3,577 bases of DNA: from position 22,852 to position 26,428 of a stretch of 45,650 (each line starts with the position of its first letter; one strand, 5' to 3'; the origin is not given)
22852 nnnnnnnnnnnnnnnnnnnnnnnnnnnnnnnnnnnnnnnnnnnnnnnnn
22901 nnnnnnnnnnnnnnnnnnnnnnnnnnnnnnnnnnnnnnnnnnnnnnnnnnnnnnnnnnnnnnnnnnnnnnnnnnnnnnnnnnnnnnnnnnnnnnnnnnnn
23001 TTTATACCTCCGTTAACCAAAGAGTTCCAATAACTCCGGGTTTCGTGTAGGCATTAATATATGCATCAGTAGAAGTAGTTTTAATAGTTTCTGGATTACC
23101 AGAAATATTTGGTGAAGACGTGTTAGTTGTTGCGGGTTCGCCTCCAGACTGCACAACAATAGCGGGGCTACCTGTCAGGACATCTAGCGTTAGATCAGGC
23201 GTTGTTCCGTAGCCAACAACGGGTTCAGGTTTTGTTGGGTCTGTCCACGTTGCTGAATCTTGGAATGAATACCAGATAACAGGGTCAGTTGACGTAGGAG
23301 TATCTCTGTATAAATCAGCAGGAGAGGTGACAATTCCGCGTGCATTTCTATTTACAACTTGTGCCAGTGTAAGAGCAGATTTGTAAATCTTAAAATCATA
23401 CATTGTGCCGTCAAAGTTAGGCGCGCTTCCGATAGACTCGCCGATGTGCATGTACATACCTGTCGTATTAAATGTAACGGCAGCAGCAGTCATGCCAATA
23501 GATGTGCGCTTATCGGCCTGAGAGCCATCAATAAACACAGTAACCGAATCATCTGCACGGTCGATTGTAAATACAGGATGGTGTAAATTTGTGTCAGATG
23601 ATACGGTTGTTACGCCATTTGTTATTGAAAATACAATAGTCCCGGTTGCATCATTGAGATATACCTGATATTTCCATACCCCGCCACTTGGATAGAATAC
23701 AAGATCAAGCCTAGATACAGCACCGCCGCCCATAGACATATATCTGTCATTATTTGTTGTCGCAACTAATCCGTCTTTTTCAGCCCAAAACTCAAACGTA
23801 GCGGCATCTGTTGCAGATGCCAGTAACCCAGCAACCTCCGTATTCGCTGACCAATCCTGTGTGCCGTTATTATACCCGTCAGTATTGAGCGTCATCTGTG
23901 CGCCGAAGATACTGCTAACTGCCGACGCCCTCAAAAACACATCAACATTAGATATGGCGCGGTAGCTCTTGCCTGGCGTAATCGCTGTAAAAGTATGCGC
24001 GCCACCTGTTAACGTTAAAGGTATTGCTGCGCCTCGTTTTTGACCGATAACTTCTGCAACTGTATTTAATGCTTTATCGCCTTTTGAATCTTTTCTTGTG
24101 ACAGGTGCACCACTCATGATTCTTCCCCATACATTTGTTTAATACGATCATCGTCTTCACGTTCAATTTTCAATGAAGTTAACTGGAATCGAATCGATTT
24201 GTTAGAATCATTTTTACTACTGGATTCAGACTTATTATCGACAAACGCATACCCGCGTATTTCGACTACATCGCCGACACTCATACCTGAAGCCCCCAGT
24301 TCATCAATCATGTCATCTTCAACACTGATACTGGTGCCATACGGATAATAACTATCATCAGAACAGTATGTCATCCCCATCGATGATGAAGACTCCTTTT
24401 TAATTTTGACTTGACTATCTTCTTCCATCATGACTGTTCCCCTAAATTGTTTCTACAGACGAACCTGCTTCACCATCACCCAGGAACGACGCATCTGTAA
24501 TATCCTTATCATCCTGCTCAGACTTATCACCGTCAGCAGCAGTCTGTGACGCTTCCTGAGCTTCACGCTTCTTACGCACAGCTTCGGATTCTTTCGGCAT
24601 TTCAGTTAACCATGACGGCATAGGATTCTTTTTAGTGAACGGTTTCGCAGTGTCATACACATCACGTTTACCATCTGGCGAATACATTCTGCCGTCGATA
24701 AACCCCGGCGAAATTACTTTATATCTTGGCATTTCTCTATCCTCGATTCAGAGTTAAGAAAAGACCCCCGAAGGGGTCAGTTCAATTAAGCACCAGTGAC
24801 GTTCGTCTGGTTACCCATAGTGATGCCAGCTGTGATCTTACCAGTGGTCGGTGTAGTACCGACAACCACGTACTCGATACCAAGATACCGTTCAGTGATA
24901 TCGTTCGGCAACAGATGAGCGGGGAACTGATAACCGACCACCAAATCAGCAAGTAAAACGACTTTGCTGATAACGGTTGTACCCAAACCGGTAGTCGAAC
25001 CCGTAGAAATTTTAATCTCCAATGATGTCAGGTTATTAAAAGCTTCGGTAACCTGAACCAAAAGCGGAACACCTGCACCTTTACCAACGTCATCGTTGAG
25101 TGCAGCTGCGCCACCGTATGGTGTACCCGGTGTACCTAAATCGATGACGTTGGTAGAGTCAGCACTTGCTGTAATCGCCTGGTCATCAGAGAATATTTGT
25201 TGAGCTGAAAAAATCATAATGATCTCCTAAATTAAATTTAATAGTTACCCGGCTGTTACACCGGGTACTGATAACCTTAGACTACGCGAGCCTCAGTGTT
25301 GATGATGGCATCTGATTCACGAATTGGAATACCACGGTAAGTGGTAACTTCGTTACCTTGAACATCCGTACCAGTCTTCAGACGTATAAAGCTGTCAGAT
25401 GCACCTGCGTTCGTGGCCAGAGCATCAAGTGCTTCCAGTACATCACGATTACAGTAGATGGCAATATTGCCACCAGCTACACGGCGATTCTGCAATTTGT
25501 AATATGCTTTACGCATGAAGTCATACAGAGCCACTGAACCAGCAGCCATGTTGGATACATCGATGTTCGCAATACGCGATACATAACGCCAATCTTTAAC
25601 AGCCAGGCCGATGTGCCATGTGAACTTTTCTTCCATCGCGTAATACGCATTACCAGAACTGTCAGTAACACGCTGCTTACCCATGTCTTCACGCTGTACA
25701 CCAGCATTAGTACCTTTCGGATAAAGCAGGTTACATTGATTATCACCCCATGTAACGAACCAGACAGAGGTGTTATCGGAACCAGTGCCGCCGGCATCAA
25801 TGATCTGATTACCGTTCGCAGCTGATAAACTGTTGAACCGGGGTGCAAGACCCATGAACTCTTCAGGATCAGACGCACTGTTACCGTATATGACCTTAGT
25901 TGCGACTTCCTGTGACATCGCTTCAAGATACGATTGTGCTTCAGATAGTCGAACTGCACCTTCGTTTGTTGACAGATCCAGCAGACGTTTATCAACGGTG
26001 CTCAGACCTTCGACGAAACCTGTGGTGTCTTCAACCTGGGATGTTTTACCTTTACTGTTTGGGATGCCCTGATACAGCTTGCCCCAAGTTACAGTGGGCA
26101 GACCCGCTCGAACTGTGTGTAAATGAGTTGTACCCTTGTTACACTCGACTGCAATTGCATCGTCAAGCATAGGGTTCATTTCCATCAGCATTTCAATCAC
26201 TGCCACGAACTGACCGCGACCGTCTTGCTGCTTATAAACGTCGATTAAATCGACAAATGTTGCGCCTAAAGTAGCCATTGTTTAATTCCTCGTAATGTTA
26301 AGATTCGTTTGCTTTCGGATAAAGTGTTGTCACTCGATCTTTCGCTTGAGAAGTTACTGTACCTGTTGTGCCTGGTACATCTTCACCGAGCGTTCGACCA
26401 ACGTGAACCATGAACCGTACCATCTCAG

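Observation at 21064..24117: Accessory cassette inside the virion operon: LamG lectin-like protein, PhoD-like phosphoesterase and a signal-peptide protein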

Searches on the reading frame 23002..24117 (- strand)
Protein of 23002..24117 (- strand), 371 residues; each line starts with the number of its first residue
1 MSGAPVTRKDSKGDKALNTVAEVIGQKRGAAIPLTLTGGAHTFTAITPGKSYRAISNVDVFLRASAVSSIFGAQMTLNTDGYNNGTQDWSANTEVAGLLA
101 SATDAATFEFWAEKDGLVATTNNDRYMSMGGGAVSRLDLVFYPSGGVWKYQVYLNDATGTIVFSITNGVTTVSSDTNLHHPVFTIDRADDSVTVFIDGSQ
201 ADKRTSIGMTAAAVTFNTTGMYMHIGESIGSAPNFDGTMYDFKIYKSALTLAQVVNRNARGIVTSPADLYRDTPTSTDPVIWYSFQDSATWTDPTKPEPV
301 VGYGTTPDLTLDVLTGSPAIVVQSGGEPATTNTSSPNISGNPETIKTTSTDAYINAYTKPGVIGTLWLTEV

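Call 3: search_protein_families(library=pfam, proteins=[window:23002-24117:-], max_evalue=1)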
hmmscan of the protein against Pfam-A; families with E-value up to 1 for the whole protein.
window:23002-24117:- (371 aa): 1 family
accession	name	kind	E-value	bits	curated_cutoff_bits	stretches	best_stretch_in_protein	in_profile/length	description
PF13385.13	Laminin_G_3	-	1.4e-11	45.2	27.6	1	101-254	15-150/151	Concanavalin A-like lectin/glucanases superfamily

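Call 4: search_protein_families(library=phrogs, proteins=[window:23002-24117:-], max_evalue=0.01)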
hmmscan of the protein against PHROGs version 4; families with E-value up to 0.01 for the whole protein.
window:23002-24117:- (371 aa): 1 family
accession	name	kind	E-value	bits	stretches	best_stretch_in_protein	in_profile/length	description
phrog_8510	-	head and packaging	6e-10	38.5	1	69-255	1159-1336/1348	virion structural protein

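Call 37: find_homologous_proteins(query=window:23002-24117:-, max_evalue=0.001)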
Query window:23002-24117:- (371 aa): 1 proteins with E <= 0.001 among 8000 candidates.
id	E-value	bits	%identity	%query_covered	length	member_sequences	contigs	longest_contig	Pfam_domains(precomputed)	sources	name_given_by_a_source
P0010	8.3e-241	816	100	100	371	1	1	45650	PF13385.14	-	-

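Call 38: search_dna_similar(query=window:23002-24117:-, collection=phages, mode=protein, max_rows=30, max_evalue=0.001)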
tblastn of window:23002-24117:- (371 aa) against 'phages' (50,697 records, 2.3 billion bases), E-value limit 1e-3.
No match.

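Call 59: search_solved_structures(query=A5, max_evalue=1, show_alignments=2)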
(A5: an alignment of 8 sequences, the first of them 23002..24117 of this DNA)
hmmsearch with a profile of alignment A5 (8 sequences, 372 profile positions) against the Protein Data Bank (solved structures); distinct sequences matched with E-value up to 1: 5.
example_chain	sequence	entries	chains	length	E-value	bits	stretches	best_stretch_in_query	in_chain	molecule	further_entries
5hon_A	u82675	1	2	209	0.013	17.7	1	174-261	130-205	Extracellular arabinanase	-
3flp_A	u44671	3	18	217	0.061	15.5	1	141-261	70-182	SAP-like pentraxin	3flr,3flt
9v1k_ss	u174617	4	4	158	0.77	11.8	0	122-187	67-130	40S ribosomal protein S16, putative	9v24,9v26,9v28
5d4z_A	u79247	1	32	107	0.79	11.8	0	103-156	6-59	Repressor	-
9v21_ss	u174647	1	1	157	0.8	11.8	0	122-187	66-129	40S ribosomal protein S16, putative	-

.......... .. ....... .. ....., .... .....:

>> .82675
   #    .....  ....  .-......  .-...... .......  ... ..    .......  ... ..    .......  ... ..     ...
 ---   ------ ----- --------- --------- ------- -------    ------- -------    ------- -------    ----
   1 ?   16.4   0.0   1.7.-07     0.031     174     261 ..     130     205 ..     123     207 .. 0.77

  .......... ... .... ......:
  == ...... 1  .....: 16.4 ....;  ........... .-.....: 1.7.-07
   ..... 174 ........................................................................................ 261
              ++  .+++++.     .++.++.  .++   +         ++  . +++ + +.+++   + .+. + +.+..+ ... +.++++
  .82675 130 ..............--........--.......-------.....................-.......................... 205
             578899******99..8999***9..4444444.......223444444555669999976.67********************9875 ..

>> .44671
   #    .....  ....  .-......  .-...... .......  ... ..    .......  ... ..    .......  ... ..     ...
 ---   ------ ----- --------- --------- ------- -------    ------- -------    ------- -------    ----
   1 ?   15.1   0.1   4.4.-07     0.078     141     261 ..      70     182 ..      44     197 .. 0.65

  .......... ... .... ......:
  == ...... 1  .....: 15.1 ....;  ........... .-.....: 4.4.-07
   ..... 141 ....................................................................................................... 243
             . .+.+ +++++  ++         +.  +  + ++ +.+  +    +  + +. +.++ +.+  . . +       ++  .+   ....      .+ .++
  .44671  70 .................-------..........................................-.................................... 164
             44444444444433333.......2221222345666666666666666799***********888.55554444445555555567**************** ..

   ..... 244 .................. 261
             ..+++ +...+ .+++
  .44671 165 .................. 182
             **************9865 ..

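Call 72: predict_structure(protein=window:23002-24117:-)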
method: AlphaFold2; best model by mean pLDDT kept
length: 371 residues; sequences in the alignment: 1
mean_pLDDT: 29.5   pTM: 0.18
mean pLDDT of the five models: 29.5, 27.6, 26.3, 25.3, 24.6
residues with pLDDT >= 90: 0; 70-90: 0; 50-70: 0; < 50: 371
segments of 3 or more residues with pLDDT < 50: 1-371
pLDDT, mean of each block of 10 residues (from residue 1): 29 35 34 36 35 33 31 32 30 28 25 24 24 32 32 34 30 27 30 31 27 26 24 27 25 29 33 32 29 29 26 30 28 29 31 30 28 27
secondary structure, 60 per line:
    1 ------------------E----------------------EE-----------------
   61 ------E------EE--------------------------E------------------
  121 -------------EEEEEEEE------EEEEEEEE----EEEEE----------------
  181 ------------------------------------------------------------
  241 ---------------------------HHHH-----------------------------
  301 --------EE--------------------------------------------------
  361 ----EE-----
elements in order: E134-141 E148-155 E160-164 H268-271

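Call 90: search_protein_families(library=padloc, proteins=[window:23002-24117:-], max_evalue=0.01)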
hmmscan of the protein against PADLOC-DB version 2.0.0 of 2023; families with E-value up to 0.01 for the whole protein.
window:23002-24117:- (371 aa): 0 families

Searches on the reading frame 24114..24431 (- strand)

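Call 3: search_protein_families(library=pfam, proteins=[window:24114-24431:-], max_evalue=1)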
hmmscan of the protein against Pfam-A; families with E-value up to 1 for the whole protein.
window:24114-24431:- (105 aa): 3 families
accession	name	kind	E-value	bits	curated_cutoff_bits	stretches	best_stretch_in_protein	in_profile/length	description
PF21628.3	Gp10-like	-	3.3e-07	31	27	1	23-99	18-93/98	Major coat protein-like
PF16145.10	DUF4853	-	0.048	14.1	34.8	1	53-104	21-74/135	Domain of unknown function (DUF4853)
PF19212.5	CoV_NSP2_C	-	0.57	10.8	25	0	50-67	77-94/116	Coronavirus replicase NSP2, C-terminal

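Call 4: search_protein_families(library=phrogs, proteins=[window:24114-24431:-], max_evalue=0.01)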
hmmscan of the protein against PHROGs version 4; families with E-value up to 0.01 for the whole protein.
window:24114-24431:- (105 aa): 1 family
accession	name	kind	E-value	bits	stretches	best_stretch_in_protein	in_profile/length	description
phrog_825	-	unknown function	4.5e-13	50.3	1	22-103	19-104/107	-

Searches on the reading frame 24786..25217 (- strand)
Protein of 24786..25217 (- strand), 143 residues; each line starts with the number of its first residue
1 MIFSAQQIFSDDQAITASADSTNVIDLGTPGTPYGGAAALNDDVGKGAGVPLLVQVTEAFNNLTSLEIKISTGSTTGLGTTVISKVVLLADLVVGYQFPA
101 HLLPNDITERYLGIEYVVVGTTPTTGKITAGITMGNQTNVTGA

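Call 3: search_protein_families(library=pfam, proteins=[window:24786-25217:-], max_evalue=1)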
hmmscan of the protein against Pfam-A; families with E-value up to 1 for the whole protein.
window:24786-25217:- (143 aa): 1 family
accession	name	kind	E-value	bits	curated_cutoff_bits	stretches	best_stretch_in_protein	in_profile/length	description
PF21190.3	Bbp16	-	4.1e-16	59.8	27.1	1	9-132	1-115/115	Bbp16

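Call 4: search_protein_families(library=phrogs, proteins=[window:24786-25217:-], max_evalue=0.01)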
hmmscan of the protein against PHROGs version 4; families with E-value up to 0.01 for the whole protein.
window:24786-25217:- (143 aa): 1 family
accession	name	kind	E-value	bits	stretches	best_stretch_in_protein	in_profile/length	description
phrog_427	-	unknown function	8.9e-29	101.3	1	1-140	1-136/142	-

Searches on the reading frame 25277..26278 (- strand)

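Call 3: search_protein_families(library=pfam, proteins=[window:25277-26278:-], max_evalue=1)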
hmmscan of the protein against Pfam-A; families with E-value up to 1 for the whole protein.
window:25277-26278:- (333 aa): 1 family
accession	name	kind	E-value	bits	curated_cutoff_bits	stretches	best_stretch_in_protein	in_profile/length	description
PF20911.3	GP7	-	1.1e-131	438.8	27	1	19-333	1-313/313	Major capsid protein GP7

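Call 4: search_protein_families(library=phrogs, proteins=[window:25277-26278:-], max_evalue=0.01)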
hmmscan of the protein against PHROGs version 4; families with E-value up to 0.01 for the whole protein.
window:25277-26278:- (333 aa): 2 families
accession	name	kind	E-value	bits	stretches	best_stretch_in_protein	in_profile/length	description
phrog_212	-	head and packaging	5.2e-78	263.5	1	7-245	4-299/301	major head protein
phrog_10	-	head and packaging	0.0025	17.8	0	27-103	377-454/752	major head protein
